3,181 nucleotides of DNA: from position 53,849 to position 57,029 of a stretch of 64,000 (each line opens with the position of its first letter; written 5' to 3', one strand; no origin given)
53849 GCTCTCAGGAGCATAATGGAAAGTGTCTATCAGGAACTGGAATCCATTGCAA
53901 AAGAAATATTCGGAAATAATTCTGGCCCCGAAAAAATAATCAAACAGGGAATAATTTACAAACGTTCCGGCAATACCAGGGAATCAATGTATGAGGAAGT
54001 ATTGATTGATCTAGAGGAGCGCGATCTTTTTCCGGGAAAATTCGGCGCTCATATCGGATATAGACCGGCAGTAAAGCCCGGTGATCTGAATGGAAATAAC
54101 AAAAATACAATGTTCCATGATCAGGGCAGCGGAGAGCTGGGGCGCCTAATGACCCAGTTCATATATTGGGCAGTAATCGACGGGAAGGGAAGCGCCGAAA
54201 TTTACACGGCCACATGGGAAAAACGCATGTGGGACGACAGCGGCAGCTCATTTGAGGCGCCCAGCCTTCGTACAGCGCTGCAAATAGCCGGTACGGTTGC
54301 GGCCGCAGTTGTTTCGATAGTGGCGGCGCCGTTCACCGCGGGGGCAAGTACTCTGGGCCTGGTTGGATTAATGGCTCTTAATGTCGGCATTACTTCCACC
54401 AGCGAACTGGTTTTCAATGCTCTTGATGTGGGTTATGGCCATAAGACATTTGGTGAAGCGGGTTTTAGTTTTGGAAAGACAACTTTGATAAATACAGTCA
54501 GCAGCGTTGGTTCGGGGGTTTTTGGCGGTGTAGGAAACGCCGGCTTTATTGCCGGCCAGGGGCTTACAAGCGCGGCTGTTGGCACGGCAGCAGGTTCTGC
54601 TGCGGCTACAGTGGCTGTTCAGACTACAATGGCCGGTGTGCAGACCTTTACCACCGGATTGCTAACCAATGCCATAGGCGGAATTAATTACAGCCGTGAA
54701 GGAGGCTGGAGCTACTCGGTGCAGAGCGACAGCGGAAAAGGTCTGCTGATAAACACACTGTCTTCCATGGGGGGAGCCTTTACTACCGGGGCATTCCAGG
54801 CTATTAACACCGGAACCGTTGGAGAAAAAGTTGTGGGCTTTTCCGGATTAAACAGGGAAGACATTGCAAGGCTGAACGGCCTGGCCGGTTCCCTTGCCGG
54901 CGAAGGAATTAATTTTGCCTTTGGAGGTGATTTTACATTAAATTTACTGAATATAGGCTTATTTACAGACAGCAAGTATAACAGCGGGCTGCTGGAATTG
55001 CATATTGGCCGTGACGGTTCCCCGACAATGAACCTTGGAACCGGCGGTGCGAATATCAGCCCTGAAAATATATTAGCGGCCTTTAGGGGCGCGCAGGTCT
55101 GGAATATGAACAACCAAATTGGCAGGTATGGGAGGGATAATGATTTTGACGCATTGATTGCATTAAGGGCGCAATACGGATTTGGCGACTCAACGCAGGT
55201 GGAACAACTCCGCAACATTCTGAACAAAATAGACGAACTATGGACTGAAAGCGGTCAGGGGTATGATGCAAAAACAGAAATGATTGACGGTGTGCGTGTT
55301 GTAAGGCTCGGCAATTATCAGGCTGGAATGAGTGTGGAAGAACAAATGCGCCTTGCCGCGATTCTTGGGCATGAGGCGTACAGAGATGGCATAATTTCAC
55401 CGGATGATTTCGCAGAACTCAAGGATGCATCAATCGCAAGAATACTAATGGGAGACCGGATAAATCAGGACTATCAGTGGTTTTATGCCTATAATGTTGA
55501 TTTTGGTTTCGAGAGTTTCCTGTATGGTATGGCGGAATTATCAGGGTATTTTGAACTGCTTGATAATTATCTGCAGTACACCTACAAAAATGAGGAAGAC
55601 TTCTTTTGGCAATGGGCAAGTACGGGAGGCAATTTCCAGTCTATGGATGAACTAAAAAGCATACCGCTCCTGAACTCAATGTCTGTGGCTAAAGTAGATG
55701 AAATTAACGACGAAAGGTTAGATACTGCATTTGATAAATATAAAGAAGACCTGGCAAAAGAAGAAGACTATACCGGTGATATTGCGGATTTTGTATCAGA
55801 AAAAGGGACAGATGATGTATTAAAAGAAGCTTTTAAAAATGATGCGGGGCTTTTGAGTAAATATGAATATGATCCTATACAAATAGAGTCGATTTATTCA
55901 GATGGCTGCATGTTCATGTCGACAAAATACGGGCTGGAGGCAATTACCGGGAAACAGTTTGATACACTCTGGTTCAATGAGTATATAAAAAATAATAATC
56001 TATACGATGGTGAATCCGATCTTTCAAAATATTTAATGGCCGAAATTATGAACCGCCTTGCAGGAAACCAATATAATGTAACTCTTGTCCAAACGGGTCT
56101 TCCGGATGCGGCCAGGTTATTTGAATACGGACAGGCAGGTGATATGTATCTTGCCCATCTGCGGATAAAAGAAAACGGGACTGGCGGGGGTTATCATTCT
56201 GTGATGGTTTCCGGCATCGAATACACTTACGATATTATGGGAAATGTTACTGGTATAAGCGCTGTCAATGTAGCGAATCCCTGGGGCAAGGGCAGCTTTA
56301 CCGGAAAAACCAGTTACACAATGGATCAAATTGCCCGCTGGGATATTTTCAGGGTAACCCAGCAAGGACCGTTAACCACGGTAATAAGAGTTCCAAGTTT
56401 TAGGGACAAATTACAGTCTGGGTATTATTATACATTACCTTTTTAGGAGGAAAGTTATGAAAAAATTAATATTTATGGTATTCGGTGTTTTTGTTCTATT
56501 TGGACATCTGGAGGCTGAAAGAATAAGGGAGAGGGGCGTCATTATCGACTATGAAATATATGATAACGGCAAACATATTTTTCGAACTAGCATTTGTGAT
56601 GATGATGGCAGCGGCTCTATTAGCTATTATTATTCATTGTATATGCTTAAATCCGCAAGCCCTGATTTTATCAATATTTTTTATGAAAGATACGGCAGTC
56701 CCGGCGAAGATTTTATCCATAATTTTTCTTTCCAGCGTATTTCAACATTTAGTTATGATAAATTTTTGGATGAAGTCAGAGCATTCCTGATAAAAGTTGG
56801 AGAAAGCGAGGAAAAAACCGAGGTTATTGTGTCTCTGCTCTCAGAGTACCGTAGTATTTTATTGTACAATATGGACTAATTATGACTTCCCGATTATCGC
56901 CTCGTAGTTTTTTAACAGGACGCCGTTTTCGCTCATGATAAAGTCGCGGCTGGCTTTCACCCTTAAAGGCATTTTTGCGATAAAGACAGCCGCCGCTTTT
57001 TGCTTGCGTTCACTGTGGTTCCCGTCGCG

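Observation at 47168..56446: Unusual architecture and composition of the 3,092-aa protein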

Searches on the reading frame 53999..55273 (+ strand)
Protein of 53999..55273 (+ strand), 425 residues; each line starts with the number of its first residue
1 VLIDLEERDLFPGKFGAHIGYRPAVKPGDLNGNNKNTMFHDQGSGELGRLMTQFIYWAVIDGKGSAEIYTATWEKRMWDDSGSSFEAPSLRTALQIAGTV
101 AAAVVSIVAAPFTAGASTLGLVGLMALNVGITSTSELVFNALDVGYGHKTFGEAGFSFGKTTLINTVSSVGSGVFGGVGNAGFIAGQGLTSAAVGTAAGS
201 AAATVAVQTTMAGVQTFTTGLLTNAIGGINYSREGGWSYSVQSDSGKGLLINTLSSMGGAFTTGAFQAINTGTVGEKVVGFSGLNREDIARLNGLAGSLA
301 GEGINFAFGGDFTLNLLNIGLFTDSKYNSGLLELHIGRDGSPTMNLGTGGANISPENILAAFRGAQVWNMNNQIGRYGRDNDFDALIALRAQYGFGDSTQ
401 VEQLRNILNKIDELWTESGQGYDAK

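Call 71: predict_structure(alignment_id=A3)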
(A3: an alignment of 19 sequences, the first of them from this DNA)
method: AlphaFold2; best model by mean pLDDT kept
length: 425 residues; sequences in the alignment: 19
mean_pLDDT: 55.1   pTM: 0.47
mean pLDDT of the five models: 55.1, 54.6, 49.8, 44.4, 42.6
residues with pLDDT >= 90: 0; 70-90: 29; 50-70: 267; < 50: 129
segments of 3 or more residues with pLDDT < 50: 1-46, 61-65, 109-128, 177-186, 272-281, 387-397, 414-425
pLDDT, mean of each block of 10 residues (from residue 1): 32 36 42 42 46 52 50 64 60 58 49 38 45 58 54 59 60 52 50 59 60 60 62 64 57 61 58 42 60 67 69 71 52 73 67 68 61 61 50 46 59 47 38
secondary structure, 60 per line:
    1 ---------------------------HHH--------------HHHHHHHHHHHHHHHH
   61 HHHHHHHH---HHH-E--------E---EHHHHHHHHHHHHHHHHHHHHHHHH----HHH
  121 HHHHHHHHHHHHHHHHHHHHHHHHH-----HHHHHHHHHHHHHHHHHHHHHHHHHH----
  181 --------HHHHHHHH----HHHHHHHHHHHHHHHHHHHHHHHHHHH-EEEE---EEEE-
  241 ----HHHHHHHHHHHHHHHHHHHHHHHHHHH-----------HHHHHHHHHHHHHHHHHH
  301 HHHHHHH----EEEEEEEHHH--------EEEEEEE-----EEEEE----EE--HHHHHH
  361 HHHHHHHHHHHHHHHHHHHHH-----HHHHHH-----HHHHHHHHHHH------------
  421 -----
elements in order: H45-68 H90-113 H118-145 H151-176 H189-196 H201-227 E229-232 E236-239 H245-271 H283-307 E312-318 E330-336 E342-346 H355-381 H387-392 H398-408
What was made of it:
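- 54263..55087 (+): Gly/Ala/Thr/Ser-rich hydrophobic module: about six 25-aa amphipathic helices, then a small beta unit. AlphaFold2 secondary structure at pLDDT 55 (call 71).
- Tried and rejected: Its confidence was too low (pLDDT 55) to justify a fold search (call 71).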

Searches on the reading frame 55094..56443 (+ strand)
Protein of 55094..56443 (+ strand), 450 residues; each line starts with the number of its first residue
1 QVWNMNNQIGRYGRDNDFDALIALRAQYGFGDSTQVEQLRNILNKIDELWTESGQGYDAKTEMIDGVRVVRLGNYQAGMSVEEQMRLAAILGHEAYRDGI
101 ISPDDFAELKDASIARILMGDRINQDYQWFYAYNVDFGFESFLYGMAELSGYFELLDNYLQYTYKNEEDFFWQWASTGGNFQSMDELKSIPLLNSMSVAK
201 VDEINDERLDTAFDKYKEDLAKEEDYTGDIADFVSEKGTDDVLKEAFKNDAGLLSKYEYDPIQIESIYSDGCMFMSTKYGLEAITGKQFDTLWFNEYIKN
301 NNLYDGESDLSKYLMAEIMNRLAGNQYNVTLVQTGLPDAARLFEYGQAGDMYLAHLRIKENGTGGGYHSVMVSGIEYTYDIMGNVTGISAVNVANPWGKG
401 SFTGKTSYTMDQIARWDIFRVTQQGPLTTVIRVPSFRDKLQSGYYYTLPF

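Call 32: search_solved_structures(query=A2, max_evalue=10, show_alignments=2)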
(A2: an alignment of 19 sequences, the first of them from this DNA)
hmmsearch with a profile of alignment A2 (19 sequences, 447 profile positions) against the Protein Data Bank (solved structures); distinct sequences matched with E-value up to 10: 0.

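Call 41: predict_structure(alignment_id=A2)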
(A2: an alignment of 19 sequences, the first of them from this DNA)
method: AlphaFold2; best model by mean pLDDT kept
length: 450 residues; sequences in the alignment: 19
mean_pLDDT: 82.4   pTM: 0.60
mean pLDDT of the five models: 82.4, 80.8, 80.0, 78.0, 77.8
residues with pLDDT >= 90: 184; 70-90: 196; 50-70: 36; < 50: 34
segments of 3 or more residues with pLDDT < 50: 54-57, 101-104, 166-170, 363-365, 428-430, 436-450
pLDDT, mean of each block of 10 residues (from residue 1): 88 91 93 94 92 62 85 80 89 80 64 90 91 78 84 76 53 80 91 92 93 92 87 80 91 93 91 95 84 95 89 94 83 92 76 91 67 84 73 83 84 94 62 49 32
secondary structure, 60 per line:
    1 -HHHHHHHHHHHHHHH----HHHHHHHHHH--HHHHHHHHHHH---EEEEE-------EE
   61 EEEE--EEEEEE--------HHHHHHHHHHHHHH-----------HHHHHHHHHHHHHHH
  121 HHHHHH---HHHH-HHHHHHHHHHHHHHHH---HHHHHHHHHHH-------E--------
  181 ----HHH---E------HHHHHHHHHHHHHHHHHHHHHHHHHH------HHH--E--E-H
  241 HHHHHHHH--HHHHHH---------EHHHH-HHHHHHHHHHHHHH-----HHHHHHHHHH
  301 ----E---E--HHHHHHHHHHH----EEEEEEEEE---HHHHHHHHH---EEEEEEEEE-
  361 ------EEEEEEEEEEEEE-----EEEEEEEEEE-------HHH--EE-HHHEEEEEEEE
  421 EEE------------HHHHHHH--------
elements in order: H2-16 H21-30 H33-43 E47-51 E59-64 E67-72 H81-94 H106-126 H130-133 H135-150 H154-164 H198-223 H240-248 H251-256 H267-270 H272-285 H291-300 H312-322 E327-335 H339-347 E351-359 E367-379 E385-394 E413-423 H436-442
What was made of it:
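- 55088..55609 (+): Conserved pre-tail domain with the [H/Y]EAYRDG motif and a DYW-type motif (here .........); recombination junctions fall here. AlphaFold2 pLDDT mostly 80-94 (call 41).
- Checked: Globular C-terminus: AlphaFold2 mean pLDDT 82 (call 41).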

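Call 44: fold_search(model_id=the predicted structure, library=pdb)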
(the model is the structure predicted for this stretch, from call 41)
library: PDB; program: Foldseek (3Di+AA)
matches with E <= 10: 426; with E <= 0.001: 0
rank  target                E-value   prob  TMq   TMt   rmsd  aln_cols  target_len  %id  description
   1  8oig_A                3.0e-02  0.98  0.22  0.49   6.3       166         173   13  Crystal Structure of Staphopain C from Staphylococcus aureus (released 2023-06-21)
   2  1cv8                  4.2e-02  0.96  0.21  0.46   6.1       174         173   13  STAPHOPAIN, CYSTEINE PROTEINASE FROM STAPHYLOCOCCUS AUREUS V8 (released 1998-10-14)
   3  7z5g_D                1.6e-01  0.69  0.13  0.17  11.2       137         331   12  human apo MATCAP (released 2022-05-11)
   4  7z5g_B                1.7e-01  0.60  0.13  0.17  11.4       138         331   10  human apo MATCAP (released 2022-05-11)
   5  7z5g_C                2.8e-01  0.54  0.13  0.18  11.3       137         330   12  human apo MATCAP (released 2022-05-11)
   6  7z5g_A                3.1e-01  0.44  0.13  0.17  10.8       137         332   11  human apo MATCAP (released 2022-05-11)
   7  7z6s_C                4.1e-01  0.38  0.13  0.17  11.6       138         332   12  MATCAP bound to a human 14 protofilament microtubule (released 2022-05-11)
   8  6gdg_D                4.8e-01  0.15  0.08  0.14  13.7        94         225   10  Cryo-EM structure of the adenosine A2A receptor bound to a miniGs heterotrimer (released 2018-05-16)
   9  7x2d_A                6.2e-01  0.15  0.08  0.14  13.9        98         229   11  Cryo-EM structure of the tavapadon-bound D1 dopamine receptor and mini-Gs complex (released 2022-06-15)
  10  3sks                  6.6e-01  0.18  0.20  0.17  26.1       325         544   12  Crystal structure of a putative oligoendopeptidase F from Bacillus anthracis str. Ames (released 2011-07-06)
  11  6cz6_D                6.6e-01  0.15  0.14  0.18  16.0       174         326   13  Mycobacterium tuberculosis transcriptional regulator (released 2019-04-17)
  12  8g7m_G                6.6e-01  0.08  0.10  0.12  19.9       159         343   12  ATP-bound mtHsp60 V72I focus (released 2023-07-12)
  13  9w45_A                6.9e-01  0.12  0.08  0.13  13.7        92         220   11  The structure of odorant-bound mouse class II odorant receptor-miniGs complex (released 2026-03-04)
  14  7wu2_A                7.7e-01  0.12  0.08  0.15  14.4        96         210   10  Cryo-EM structure of the adhesion GPCR ADGRD1 in complex with miniGs (released 2022-04-27)
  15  9lle_D                7.7e-01  0.11  0.08  0.13  13.8        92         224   10  Cryo-EM structure of D1R-Gs in complex with de novo designed GEM targeting TM1/2/4 (released 2026-03-04)
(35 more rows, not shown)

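Call 86: search_protein_families(library=pfam, alignment_id=A2, max_evalue=5)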
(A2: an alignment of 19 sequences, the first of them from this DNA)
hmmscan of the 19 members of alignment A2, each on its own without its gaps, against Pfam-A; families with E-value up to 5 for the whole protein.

A. member 1, seq(450 aa): 2 families
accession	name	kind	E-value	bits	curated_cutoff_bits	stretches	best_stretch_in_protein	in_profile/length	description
PF03237.21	Terminase_6N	-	0.012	15.7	22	1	252-301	58-109/215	Terminase large subunit, T4likevirus-type, N-terminal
PF09851.14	SHOCT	-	0.048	13.8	27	1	94-111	8-25/28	Short C-terminal domain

B. families by the number of members that match (of 19 scanned): 11 families
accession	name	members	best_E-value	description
PF03237.21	Terminase_6N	1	0.012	Terminase large subunit, T4likevirus-type, N-terminal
PF19791.4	DUF6275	1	0.015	Family of unknown function (DUF6275)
PF22316.2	ABhydrolase-like_N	1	0.016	A/B hydrolase-like, N-terminal domain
PF10049.14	DUF2283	1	0.02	Protein of unknown function (DUF2283)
PF09851.14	SHOCT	1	0.048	Short C-terminal domain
PF22613.1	Transketolase_C_1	1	0.11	Transketolase-like TK C-terminal domain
PF16145.10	DUF4853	1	0.12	Domain of unknown function (DUF4853)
PF05641.18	Agenet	1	0.13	Agenet domain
PF10505.14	NARG2_C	1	0.15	NMDA receptor-regulated gene protein 2 C-terminus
PF16243.10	Sm_like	1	0.16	Sm_like domain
PF17436.7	DUF5415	1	0.16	Family of unknown function (DUF5415)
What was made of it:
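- Tried and rejected: I scanned all 19 aligned class-0 tails, and no family recurred (call 86).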

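Call 96: fold_search(model_id=the predicted structure, library=viral)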
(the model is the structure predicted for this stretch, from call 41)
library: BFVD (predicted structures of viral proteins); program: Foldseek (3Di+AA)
matches with E <= 10: 345; with E <= 0.001: 1
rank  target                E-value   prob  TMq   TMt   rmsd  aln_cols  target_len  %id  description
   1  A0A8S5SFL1            6.6e-04  1.00  0.23  0.39   7.7       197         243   15  Peptidase [Podoviridae sp. ctZih56]
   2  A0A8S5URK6            1.5e-03  1.00  0.24  0.41   9.1       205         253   15  Peptidase [Siphoviridae sp. cthae16]
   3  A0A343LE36            1.5e-02  1.00  0.24  0.43   6.4       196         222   11  Uncharacterized protein [Leptospira phage LE3]
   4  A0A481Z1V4            4.1e-02  0.96  0.23  0.48   5.2       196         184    9  Uncharacterized protein [Mimivirus LCMiAC02]
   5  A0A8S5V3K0            4.5e-02  0.89  0.15  0.39   8.2       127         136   11  IrrE protein [Myoviridae sp. ctk6V34]
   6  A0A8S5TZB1            7.7e-02  0.60  0.13  0.33  10.6       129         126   12  IrrE protein [Siphoviridae sp. ctxyw6]
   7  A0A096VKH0            1.2e-01  0.90  0.23  0.33   9.2       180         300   11  Lysozyme [Synechococcus phage S-CBP1]
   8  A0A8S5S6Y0            1.3e-01  0.38  0.15  0.26  14.8       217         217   12  IrrE protein [Siphoviridae sp. ctAFE3]
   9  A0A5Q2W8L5            1.4e-01  0.51  0.15  0.32  10.0       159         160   11  (no name in the UniProt tables at hand)
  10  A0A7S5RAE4            1.4e-01  0.10  0.11  0.11  30.2       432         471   10  (no name in the UniProt tables at hand)
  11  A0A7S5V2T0            1.5e-01  0.47  0.12  0.15  13.3       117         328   11  (no name in the UniProt tables at hand)
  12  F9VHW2                1.7e-01  0.12  0.12  0.10  27.3       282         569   11  (no name in the UniProt tables at hand)
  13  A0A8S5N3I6            1.7e-01  0.11  0.11  0.08  33.5       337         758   14  Uncharacterized protein (Fragment) [Myoviridae sp. ct96L1]
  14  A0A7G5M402            2.3e-01  0.25  0.14  0.28   8.5       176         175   15  (no name in the UniProt tables at hand)
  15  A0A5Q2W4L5            3.0e-01  0.63  0.23  0.33  10.4       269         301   12  (no name in the UniProt tables at hand)
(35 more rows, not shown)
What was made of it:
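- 55088..55609 (+): Weak fold matches to IrrE, SprT and selecase zincins (calls 44, 96).
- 55610..56443 (+): Variable tail, class 0: helical linker plus papain-like cysteine peptidase domain. Cys at 55907-55909, His at 56195-56197, Asn at 56276-56278. Foldseek: staphopain prob 0.98, E 0.03 (call 44); phage 'Peptidase' E 6.6e-4 (call 96).
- On Papain-like (clan CA) cysteine peptidases (the window's tail): The fold matches are staphopain at prob 0.98 but E 0.03 and TM 0.49, and a phage peptidase at E 6.6e-4 (calls 44, 96).
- The tail fold matches phage 'Peptidase' models (call 96).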

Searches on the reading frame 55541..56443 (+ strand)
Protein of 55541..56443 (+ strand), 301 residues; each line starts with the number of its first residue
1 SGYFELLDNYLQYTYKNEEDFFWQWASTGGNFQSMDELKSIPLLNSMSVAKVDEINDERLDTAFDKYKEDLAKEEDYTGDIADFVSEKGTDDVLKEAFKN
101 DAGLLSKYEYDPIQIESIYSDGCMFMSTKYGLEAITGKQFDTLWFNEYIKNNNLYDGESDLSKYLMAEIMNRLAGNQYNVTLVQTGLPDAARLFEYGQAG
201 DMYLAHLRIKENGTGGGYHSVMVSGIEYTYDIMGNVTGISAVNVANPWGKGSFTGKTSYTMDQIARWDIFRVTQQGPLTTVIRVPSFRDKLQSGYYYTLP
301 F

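Call 15: search_protein_families(library=pfam, proteins=[window:55541-56443:+], max_evalue=1)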
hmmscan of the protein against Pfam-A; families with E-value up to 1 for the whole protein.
seq(301 aa): 1 family
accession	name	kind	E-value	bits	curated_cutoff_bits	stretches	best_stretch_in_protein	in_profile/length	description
PF03237.21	Terminase_6N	-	0.0069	16.5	22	1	103-152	58-109/215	Terminase large subunit, T4likevirus-type, N-terminal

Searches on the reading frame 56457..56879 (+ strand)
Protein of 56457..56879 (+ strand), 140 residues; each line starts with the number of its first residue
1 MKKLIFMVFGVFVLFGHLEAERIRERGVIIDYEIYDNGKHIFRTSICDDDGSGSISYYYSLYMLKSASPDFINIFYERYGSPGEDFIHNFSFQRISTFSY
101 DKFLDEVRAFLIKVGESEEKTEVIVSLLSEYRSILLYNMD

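Call 5: search_protein_families(library=pfam, proteins=[window:56457-56879:+], max_evalue=0.1)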
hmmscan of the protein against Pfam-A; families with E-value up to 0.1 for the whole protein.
window:56457-56879:+ (140 aa): 1 family
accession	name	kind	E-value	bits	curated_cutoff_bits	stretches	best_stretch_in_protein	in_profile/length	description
PF07207.16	Lir1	-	0.055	14.2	25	1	20-51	98-129/135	Light regulated protein Lir1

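Call 6: search_protein_families(library=ncbifam, proteins=[window:56457-56879:+], max_evalue=0.1)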
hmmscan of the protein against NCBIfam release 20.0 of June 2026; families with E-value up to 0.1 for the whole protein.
window:56457-56879:+ (140 aa): 0 families
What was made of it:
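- On Polymorphic toxin systems: The whole protein has no significant Pfam or NCBIfam hit (calls 5, 6).
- Closest known: Polymorphic toxin systems. Different: No known trafficking domain such as TPS/FHA, RHS/YD, PAAR/VgrG or LXG/WXG (calls 5, 6).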

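Call 68: find_homologous_proteins(query=window:56457-56879:+, max_evalue=0.01)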
Query window:56457-56879:+ (140 aa): 1 proteins with E <= 0.01 among 15 candidates.
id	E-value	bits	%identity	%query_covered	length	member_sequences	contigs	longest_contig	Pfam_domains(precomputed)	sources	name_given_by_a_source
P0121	3.2e-85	301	100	100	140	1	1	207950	-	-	-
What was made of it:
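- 56457..56879 (+): 140-aa secreted partner (candidate immunity protein); AGGAGG ribosome-binding site overlaps the giant's stop codon. No homologue in 5.8 billion proteins (call 68).
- The window's own partner has no homologues at all (call 68), so here co-variation cannot be tested.
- Tried and rejected: It matched only itself (call 68).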

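Call 93: search_protein_families(library=phrogs, proteins=[window:56457-56879:+], max_evalue=0.01)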
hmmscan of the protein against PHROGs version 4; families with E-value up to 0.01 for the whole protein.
window:56457-56879:+ (140 aa): 0 families
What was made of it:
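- On Phage tape-measure proteins with lytic domains: No PHROG hit (call 93).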
